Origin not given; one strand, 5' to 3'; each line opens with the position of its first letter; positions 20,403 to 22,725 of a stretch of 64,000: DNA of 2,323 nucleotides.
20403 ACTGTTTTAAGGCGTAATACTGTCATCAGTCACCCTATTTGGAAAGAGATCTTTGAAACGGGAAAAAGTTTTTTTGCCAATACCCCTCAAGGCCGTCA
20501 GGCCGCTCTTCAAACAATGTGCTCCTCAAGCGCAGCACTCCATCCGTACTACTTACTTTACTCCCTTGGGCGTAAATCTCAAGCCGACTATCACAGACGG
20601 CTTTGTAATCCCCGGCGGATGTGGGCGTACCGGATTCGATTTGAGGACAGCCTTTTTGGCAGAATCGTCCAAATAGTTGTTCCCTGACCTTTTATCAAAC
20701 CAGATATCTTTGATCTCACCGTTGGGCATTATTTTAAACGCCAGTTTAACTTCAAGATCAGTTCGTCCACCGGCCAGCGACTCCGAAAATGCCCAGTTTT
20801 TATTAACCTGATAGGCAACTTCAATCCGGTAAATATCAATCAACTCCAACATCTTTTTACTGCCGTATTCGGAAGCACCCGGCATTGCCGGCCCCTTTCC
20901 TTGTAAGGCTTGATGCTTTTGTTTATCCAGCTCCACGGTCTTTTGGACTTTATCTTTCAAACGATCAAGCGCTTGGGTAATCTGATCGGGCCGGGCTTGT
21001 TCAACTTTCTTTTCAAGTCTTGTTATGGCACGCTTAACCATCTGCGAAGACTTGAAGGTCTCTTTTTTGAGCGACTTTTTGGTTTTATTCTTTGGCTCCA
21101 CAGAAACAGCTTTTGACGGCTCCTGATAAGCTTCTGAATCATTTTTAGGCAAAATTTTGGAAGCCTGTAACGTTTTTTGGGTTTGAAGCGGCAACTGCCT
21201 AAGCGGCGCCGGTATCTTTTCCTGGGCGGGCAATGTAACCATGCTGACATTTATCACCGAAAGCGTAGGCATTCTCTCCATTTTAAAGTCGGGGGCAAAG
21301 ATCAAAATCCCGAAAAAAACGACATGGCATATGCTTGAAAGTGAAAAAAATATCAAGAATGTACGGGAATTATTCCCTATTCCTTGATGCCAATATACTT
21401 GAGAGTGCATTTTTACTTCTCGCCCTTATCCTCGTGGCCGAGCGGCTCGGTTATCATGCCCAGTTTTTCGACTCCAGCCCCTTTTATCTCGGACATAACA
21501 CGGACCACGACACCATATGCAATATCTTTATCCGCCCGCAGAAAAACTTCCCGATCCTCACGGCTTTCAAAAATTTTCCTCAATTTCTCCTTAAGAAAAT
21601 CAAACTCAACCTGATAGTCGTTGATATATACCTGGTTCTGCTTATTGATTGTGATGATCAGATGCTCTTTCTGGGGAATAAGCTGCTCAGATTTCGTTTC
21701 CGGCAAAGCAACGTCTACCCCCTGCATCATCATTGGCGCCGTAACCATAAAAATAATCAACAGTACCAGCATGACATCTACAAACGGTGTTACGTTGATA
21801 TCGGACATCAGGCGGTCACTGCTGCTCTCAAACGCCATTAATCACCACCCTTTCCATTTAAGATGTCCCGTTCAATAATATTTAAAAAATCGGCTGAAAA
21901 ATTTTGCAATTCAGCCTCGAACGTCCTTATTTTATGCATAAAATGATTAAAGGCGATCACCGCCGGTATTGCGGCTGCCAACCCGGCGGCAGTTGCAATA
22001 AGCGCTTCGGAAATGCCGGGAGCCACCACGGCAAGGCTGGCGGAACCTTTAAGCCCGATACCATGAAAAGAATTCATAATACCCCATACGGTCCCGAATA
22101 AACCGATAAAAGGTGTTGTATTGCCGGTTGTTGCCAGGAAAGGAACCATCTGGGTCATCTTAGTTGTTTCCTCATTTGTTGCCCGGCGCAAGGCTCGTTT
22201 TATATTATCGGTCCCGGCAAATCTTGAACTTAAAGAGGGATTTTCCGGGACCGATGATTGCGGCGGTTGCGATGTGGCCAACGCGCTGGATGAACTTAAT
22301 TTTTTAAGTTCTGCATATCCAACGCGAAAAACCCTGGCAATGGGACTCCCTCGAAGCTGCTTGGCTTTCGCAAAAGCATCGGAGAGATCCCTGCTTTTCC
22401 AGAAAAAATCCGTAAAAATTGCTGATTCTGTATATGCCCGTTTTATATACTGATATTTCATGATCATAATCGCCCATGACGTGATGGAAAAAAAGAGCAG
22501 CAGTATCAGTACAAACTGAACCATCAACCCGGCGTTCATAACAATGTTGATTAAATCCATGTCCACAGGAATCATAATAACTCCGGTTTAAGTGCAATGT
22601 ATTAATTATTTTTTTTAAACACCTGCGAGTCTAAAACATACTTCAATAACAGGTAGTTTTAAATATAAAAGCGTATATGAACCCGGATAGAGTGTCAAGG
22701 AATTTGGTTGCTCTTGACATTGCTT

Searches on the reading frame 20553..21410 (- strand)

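Call 27: search_protein_families(library=ncbifam, proteins=[window:20553-21410:-], max_evalue=0.000001)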
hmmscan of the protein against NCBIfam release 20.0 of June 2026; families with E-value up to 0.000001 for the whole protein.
window:20553-21410:- (285 aa): 1 family
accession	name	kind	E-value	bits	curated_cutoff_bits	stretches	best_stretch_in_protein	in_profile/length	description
TIGR02794.1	tolA_full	equivalog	6.1e-13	48.7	59.45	0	157-266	257-345/362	cell envelope integrity protein TolA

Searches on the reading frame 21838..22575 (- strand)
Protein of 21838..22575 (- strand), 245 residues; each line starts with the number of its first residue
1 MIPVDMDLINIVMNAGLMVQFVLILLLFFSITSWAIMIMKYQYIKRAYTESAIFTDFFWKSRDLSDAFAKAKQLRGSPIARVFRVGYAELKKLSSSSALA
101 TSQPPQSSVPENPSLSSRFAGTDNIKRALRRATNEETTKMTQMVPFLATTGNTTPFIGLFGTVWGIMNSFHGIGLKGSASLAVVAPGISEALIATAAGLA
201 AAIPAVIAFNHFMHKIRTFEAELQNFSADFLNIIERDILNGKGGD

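Call 27: search_protein_families(library=ncbifam, proteins=[window:21838-22575:-], max_evalue=0.000001)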
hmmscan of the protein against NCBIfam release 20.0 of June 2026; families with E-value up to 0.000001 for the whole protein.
window:21838-22575:- (245 aa): 5 families
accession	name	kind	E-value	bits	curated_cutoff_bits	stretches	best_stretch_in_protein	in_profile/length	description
TIGR02796.1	tolQ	equivalog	1.5e-68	230.8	221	1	8-236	2-216/216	protein TolQ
NF008066.0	PRK10801.1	equivalog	4.3e-48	163.8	403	1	4-239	2-222/230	Tol-Pal system protein TolQ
TIGR02797.1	exbB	equivalog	5.2e-42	144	206.2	1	10-234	4-209/211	tonB-system energizer ExbB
NF007722.0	PRK10414.1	equivalog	2.1e-34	119.1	402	1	131-238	117-224/244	tol-pal system-associated acyl-CoA thioesterase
TIGR02805.1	exbB2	equivalog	3e-15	56.6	135.35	1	134-219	45-130/138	TonB-system energizer ExbB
